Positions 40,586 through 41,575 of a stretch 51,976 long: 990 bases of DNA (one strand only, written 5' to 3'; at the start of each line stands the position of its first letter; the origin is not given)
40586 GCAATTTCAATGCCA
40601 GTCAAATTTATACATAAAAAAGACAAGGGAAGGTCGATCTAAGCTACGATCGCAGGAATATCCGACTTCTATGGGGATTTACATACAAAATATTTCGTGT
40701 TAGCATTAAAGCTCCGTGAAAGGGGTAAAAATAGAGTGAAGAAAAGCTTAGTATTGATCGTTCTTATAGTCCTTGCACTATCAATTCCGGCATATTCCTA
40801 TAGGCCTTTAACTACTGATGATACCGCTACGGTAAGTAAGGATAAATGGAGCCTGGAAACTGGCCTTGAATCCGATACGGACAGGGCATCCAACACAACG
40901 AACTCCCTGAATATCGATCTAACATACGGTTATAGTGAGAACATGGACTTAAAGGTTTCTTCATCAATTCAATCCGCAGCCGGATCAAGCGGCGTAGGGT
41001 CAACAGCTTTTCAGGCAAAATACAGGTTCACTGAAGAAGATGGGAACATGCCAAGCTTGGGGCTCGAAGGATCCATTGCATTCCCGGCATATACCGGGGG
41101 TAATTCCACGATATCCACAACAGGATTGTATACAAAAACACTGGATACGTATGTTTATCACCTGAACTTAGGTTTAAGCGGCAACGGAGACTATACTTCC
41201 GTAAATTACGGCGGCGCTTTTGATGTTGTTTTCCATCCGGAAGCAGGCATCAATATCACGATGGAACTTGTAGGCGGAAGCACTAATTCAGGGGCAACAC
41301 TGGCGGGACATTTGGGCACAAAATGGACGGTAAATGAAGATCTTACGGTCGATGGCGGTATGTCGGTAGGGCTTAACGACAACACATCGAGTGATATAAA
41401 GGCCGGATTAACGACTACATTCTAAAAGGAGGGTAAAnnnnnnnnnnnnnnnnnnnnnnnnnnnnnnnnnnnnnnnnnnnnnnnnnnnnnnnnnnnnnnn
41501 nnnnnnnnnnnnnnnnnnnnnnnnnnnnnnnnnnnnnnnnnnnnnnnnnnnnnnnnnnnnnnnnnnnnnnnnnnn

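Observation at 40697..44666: NikR-controlled nickel/cobalt module built around three paralogous small outer-membrane barrels and an ECF S-component pair with no T or A components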

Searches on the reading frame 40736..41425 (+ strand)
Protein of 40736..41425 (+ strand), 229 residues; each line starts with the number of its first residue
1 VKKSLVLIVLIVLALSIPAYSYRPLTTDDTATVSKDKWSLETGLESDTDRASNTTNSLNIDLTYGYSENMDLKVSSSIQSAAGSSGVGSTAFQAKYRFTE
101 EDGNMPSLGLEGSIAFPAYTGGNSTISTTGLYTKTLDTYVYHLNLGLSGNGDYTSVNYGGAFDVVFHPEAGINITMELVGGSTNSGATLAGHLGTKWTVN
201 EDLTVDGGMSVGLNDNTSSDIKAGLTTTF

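Call 3: search_protein_families(library=pfam, proteins=[window:40736-41425:+], max_evalue=0.1)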
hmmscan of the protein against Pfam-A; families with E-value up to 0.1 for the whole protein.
window:40736-41425:+ (229 aa): 1 family
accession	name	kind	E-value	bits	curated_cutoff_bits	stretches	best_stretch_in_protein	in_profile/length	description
PF13557.12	Phenol_MetA_deg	-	0.00025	21.6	22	1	23-218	3-230/242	Putative MetA-pathway of phenol degradation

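Call 4: search_protein_families(library=ncbifam, proteins=[window:40736-41425:+], max_evalue=0.1)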
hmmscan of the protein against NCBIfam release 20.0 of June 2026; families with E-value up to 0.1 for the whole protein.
window:40736-41425:+ (229 aa): 0 families

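Call 12: find_homologous_proteins(query=A1, max_evalue=0.001)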
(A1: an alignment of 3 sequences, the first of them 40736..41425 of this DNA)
Query A1 (3 sequences) (229 aa, profile of the alignment): 18 proteins with E <= 0.001 among 8000 candidates.
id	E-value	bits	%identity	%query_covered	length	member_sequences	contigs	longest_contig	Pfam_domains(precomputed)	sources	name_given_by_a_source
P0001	2.0e-107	376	34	100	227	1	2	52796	-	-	-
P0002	5.7e-107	374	37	99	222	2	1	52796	PF13505.13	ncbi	ncbi:hypothetical protein ACFL4F_01075 [Candidatus Margulisiibacteriota bacterium]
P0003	1.1e-106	373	100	100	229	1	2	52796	-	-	-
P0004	5.9e-73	263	36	99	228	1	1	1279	PF27733.1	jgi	-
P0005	2.1e-65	238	37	98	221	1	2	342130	-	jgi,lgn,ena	-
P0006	6.0e-31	126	30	92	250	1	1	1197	PF13557.13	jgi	-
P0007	1.4e-30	125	29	98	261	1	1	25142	PF13557.13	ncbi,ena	-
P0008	3.6e-29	120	29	100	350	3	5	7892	PF13190.12,PF13557.13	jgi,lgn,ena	jgi:hypothetical protein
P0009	5.0e-28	116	28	100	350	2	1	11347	PF13190.12,PF13557.13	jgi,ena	-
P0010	9.9e-28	115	29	90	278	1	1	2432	PF13557.13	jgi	jgi:hypothetical protein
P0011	1.9e-27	114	31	98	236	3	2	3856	-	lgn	-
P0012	2.2e-27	114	30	99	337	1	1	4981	PF13557.13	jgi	jgi:hypothetical protein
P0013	2.3e-27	114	30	100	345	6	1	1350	PF01891.22,PF13557.13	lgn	-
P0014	2.6e-27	114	29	100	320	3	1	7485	PF13557.13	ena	-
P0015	3.1e-27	114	29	92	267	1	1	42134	PF13557.13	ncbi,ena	-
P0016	3.1e-17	81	33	54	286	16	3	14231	PF13190.12,PF13557.13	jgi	jgi:cobalt/nickel transport protein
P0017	1.5e-14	72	37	43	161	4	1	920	PF13557.13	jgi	jgi:hypothetical protein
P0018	1.8e-13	69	27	100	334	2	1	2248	PF13190.12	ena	-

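Call 15: find_encoding_contigs(protein=P0005, flank=8000, max_places=3)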
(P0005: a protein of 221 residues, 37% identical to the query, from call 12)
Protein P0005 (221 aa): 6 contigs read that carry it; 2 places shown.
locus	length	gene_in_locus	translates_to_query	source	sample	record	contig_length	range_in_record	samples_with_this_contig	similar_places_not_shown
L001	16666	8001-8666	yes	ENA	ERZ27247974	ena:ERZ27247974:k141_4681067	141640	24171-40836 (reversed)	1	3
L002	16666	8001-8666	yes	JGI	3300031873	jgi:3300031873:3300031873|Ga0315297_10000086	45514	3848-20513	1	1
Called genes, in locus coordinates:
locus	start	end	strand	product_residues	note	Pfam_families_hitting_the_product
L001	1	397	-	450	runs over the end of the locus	PF01979:Amidohydro_1, PF12890:DHOase, PF07969:Amidohydro_3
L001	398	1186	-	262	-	PF22935:RM44_endonuclase, PF14622:Ribonucleas_3_3, PF00636:Ribonuclease_3, PF00035:dsrm, PF14709:DND1_DSRM (weak)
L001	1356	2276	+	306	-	-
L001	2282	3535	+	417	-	PF00330:Aconitase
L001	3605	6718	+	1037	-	-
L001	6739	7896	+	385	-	-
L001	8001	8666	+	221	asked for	-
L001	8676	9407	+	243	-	PF01891:CbiM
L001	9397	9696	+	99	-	PF13190:PDGLE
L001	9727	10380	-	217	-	-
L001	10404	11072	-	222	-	-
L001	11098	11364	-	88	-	-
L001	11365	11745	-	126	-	-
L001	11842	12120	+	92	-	-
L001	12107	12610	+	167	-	PF00694:Aconitase_C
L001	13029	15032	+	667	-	PF01261:AP_endonuc_2 (faint)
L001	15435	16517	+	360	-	PF00180:Iso_dh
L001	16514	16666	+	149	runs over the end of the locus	PF02580:Tyr_Deacylase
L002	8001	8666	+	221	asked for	-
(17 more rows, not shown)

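Call 16: find_encoding_contigs(protein=P0007, flank=8000, max_places=3)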
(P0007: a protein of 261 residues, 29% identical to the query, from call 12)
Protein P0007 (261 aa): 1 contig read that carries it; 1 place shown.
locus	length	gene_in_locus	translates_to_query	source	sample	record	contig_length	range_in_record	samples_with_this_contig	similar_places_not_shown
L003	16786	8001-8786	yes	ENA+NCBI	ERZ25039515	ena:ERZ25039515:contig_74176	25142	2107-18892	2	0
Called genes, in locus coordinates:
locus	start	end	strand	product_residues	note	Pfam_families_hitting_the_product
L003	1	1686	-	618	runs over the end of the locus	PF02129:Peptidase_S15, PF08530:PepX_C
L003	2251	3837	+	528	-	PF02749:QRPTase_N (faint), PF17767:NAPRTase_N, PF17956:NAPRTase_C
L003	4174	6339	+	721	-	PF23139:OB_YrrC, PF14520:HHH_5 (weak), PF14490:HHH_RecD2, PF13245:AAA_19, PF13604:AAA_30, PF01443:Viral_helicase1 (weak), PF18335:SH3_13, PF13538:UvrD_C_2, +2 more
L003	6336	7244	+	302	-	PF12705:PDDEXK_1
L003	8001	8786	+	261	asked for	PF13557:Phenol_MetA_deg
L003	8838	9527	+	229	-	PF01891:CbiM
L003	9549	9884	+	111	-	PF13190:PDGLE (weak)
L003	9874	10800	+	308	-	PF02361:CbiQ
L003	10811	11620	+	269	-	PF02463:SMC_N (weak), PF00005:ABC_tran, PF13304:AAA_21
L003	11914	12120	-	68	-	-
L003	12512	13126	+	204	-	-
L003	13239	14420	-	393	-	-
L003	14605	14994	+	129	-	PF13413:HTH_25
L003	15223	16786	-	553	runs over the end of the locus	PF02129:Peptidase_S15, PF08530:PepX_C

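Call 17: find_encoding_contigs(protein=P0015, flank=8000, max_places=3)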
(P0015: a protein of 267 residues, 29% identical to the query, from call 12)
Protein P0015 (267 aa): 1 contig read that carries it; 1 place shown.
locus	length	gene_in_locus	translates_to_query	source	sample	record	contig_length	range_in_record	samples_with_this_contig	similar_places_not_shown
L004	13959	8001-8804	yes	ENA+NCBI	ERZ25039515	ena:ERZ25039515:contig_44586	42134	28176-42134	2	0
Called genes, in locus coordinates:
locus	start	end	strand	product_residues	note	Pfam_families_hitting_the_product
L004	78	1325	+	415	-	PF13401:AAA_22, PF22703:Cdc6_lid, PF09079:WHD_Cdc6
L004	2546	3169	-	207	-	-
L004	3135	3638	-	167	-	-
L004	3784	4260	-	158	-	-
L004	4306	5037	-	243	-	PF27665:UCP028175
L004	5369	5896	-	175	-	-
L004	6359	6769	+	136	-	PF12844:HTH_19 (weak), PF13413:HTH_25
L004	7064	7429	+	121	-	PF12953:DUF3842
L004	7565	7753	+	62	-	PF10133:CooT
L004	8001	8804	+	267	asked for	PF13557:Phenol_MetA_deg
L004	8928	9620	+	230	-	PF01891:CbiM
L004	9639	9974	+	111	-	PF13190:PDGLE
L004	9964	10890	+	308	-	PF02361:CbiQ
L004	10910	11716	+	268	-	PF02463:SMC_N (faint), PF00005:ABC_tran, PF13304:AAA_21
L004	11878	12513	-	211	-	PF07920:DUF1684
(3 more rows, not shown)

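Call 27: find_encoding_contigs(protein=P0009, flank=8000, max_places=3)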
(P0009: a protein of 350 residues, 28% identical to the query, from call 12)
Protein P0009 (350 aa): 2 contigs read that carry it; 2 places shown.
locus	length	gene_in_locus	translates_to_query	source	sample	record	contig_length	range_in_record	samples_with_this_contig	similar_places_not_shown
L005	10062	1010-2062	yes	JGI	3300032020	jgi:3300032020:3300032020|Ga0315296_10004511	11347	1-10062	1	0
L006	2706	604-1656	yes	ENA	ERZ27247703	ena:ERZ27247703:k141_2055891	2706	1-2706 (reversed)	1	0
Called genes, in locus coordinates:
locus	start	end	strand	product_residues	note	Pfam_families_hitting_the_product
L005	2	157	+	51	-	?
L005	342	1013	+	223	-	PF01891:CbiM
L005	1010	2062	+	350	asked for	PF13190:PDGLE, PF13557:Phenol_MetA_deg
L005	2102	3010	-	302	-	PF01551:Peptidase_M23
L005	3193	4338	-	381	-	PF11741:AMIN, PF01520:Amidase_3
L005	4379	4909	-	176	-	-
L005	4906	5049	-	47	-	-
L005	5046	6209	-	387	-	PF04055:Radical_SAM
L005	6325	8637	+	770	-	PF01564:Spermine_synth, PF07690:MFS_1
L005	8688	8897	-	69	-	PF22277:EncFtn-like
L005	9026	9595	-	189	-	-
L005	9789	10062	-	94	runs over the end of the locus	PF22277:EncFtn-like (weak), PF02915:Rubrerythrin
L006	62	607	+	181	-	PF01891:CbiM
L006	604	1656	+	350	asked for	PF13190:PDGLE, PF13557:Phenol_MetA_deg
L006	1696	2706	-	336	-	?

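Call 28: find_encoding_contigs(protein=P0016, flank=8000, max_places=3)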
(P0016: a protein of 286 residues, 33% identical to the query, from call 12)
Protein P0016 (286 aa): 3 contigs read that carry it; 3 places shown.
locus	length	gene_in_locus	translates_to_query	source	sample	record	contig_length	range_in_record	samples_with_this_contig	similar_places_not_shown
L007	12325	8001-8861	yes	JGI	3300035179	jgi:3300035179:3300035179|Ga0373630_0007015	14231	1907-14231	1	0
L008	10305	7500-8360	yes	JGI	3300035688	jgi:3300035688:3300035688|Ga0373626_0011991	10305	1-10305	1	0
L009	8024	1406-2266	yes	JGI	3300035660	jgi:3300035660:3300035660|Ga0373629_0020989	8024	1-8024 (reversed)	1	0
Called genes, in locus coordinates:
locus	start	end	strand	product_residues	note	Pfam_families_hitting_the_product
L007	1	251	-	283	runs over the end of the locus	PF15731:MqsA_antitoxin (weak), PF13274:SocA_Panacea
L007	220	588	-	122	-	-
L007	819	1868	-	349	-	PF03916:NrfD, PF14589:NrfD_2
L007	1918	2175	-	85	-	-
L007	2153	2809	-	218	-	PF02613:Nitrate_red_del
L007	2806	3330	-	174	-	PF12838:Fer4_7 (weak), PF13187:Fer4_9 (weak), PF13237:Fer4_10 (weak), PF13247:Fer4_11, PF25160:LdpA_Fe-S-bd (weak), PF12797:Fer4_2 (weak), PF12837:Fer4_6 (weak), PF00037:Fer4, +1 more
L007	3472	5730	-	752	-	PF04879:Molybdop_Fe4S4, PF00384:Molybdopterin, PF01568:Molydop_binding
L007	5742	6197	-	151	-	PF00581:Rhodanese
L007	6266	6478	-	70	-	-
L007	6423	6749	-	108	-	PF01022:HTH_5, PF12840:HTH_20, PF13412:HTH_24 (weak)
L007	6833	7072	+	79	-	-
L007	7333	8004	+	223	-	PF01891:CbiM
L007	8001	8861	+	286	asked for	PF13190:PDGLE, PF13557:Phenol_MetA_deg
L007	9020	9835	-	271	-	PF09992:NAGPA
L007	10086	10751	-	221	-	PF02663:FmdE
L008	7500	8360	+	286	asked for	PF13190:PDGLE, PF13557:Phenol_MetA_deg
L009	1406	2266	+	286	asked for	PF13190:PDGLE, PF13557:Phenol_MetA_deg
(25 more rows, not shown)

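Call 29: find_encoding_contigs(protein=P0018, flank=8000, max_places=3)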
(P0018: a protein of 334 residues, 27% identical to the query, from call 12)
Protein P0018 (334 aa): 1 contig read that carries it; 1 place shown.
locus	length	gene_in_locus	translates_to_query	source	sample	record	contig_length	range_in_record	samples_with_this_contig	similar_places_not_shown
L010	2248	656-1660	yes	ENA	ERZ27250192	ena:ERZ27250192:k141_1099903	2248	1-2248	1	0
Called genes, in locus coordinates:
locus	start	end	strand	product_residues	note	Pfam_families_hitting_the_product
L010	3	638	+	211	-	?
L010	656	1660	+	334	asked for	PF13190:PDGLE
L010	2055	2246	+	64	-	?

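Call 51: search_protein_families(library=pfam, proteins=[P0004, P0005, P0007, P0008], max_evalue=10)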
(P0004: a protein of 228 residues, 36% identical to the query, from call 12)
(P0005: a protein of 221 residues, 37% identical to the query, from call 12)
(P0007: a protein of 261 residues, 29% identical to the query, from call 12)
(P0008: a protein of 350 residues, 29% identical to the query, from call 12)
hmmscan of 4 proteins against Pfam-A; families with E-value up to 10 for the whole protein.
P0004 (228 aa): 1 family
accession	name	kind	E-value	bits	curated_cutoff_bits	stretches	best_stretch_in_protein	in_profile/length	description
PF13557.12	Phenol_MetA_deg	-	0.0061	17.1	22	1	23-124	2-106/242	Putative MetA-pathway of phenol degradation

P0005 (221 aa): 1 family
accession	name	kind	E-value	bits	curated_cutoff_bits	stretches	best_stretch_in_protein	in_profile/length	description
PF13557.12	Phenol_MetA_deg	-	0.00012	22.7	22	1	38-208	17-228/242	Putative MetA-pathway of phenol degradation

P0007 (261 aa): 3 families
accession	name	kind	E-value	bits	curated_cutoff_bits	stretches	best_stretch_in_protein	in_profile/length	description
PF13557.12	Phenol_MetA_deg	-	1.5e-18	68.1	22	1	34-256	2-239/242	Putative MetA-pathway of phenol degradation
PF13505.12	OMP_b-brl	-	0.0017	19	28.7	1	19-206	1-153/175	Outer membrane protein beta-barrel domain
PF11383.14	DUF3187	-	0.032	13.8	24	1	104-256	155-317/320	Protein of unknown function (DUF3187)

P0008 (350 aa): 3 families
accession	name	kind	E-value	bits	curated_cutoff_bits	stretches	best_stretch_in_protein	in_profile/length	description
PF13190.11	PDGLE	-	9.8e-20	70.7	27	1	8-97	3-102/102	PDGLE domain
PF13557.12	Phenol_MetA_deg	-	5.3e-16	59.8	22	1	123-345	2-239/242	Putative MetA-pathway of phenol degradation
PF19089.6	DUF5777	-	0.0027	17.4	23.1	1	160-299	48-186/247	Membrane bound beta barrel domain (DUF5777)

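Call 76: search_protein_families(library=ncbifam, proteins=[P0007, P0008, P0005, P0018], max_evalue=0.01)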
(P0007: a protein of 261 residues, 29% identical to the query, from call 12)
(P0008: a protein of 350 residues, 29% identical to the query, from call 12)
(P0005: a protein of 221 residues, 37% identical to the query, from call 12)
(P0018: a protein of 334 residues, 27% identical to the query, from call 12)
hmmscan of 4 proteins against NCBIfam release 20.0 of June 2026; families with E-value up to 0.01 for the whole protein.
P0007 (261 aa): 1 family
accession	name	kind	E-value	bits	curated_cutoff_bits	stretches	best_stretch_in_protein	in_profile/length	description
NF058560.1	FblAmlydTptrFapF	equivalog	0.0021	16.9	700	0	72-139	185-252/420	fibril amyloid transporter FapF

P0008 (350 aa): 6 families
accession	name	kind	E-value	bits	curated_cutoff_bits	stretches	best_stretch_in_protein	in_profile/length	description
NF004932.0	PRK06287.1-3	equivalog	4.7e-09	36.5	191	1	1-100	1-97/105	cobalt transport protein CbiN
NF004931.0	PRK06287.1-2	equivalog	1.6e-07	31.5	142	1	8-101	6-106/107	cobalt transport protein CbiN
NF004934.0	PRK06287.1-5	equivalog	2e-07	31.1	115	1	8-97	8-98/99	cobalt transport protein CbiN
NF004930.0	PRK06287.1-1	subfamily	1.4e-05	24.9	142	1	7-95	5-105/110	cobalt transport protein CbiN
NF004933.0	PRK06287.1-4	equivalog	0.00061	20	238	1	3-98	15-117/122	cobalt transport protein CbiN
NF058560.1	FblAmlydTptrFapF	equivalog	0.0011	17.9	700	0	186-227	210-251/420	fibril amyloid transporter FapF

P0005 (221 aa): 0 families

P0018 (334 aa): 5 families
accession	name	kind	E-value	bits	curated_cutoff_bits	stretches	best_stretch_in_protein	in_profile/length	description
NF004932.0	PRK06287.1-3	equivalog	2.7e-10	40.5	191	1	6-83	14-92/105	cobalt transport protein CbiN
NF004931.0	PRK06287.1-2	equivalog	4.4e-08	33.3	142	1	7-86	13-103/107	cobalt transport protein CbiN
NF004934.0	PRK06287.1-5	equivalog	7.5e-07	29.2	115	1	5-75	13-88/99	cobalt transport protein CbiN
NF004930.0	PRK06287.1-1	subfamily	2e-05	24.5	142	0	6-28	12-34/110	cobalt transport protein CbiN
NF004933.0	PRK06287.1-4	equivalog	0.0035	17.5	238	0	7-32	27-52/122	cobalt transport protein CbiN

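Call 84: find_encoding_contigs(protein=P0004, flank=3000, max_places=3)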
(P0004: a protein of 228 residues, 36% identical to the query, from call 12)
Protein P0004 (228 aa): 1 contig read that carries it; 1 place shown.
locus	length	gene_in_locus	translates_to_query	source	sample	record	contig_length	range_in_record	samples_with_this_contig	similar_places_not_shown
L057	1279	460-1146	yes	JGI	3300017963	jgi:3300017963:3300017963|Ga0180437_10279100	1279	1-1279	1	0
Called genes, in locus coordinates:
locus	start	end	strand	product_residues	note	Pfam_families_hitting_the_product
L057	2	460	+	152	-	?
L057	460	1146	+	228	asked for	PF27733:UCP029691 (weak)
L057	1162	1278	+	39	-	?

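Call 85: find_encoding_contigs(protein=P0011, flank=5000, max_places=3)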
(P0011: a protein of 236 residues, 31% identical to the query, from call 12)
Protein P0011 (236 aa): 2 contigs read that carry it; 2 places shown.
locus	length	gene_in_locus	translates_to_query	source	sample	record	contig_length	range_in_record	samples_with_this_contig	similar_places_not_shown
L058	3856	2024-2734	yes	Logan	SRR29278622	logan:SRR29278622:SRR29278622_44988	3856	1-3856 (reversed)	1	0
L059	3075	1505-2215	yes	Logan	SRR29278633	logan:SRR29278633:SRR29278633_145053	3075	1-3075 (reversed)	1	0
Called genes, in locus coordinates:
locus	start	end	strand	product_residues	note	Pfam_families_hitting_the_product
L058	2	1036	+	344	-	?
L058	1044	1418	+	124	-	PF01325:Fe_dep_repress, PF02742:Fe_dep_repr_C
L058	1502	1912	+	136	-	PF01402:RHH_1, PF08753:NikR_C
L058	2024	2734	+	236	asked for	-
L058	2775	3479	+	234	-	PF01891:CbiM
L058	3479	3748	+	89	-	PF13190:PDGLE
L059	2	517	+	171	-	?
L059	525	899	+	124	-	PF01325:Fe_dep_repress, PF02742:Fe_dep_repr_C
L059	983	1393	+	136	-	PF01402:RHH_1, PF08753:NikR_C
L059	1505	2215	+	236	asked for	-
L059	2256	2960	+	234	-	PF01891:CbiM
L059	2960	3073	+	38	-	?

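Call 102: predict_structure(alignment_id=A6)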
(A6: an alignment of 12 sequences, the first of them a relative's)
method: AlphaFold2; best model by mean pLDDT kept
length: 350 residues; sequences in the alignment: 12
mean_pLDDT: 64.0   pTM: 0.58
mean pLDDT of the five models: 64.0, 60.5, 59.7, 58.9, 58.6
residues with pLDDT >= 90: 12; 70-90: 155; 50-70: 78; < 50: 105
segments of 3 or more residues with pLDDT < 50: 1-8, 20-83, 98-101, 103-106, 109-123, 227-231
pLDDT, mean of each block of 10 residues (from residue 1): 46 54 36 33 27 26 32 40 51 50 48 35 56 86 74 63 86 78 59 74 86 87 58 68 88 87 66 86 87 77 72 84 83 76 82
secondary structure, 60 per line:
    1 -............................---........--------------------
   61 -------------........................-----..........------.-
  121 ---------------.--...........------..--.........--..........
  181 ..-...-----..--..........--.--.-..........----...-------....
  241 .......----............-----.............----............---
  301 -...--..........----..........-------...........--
elements in order: H2-29 H33-40 H74-97 H103-112 E139-149 E160-168 E171-182 E196-205 E213-222 E237-247 E252-263 E269-281 E286-297 E307-316 E321-330 E338-348
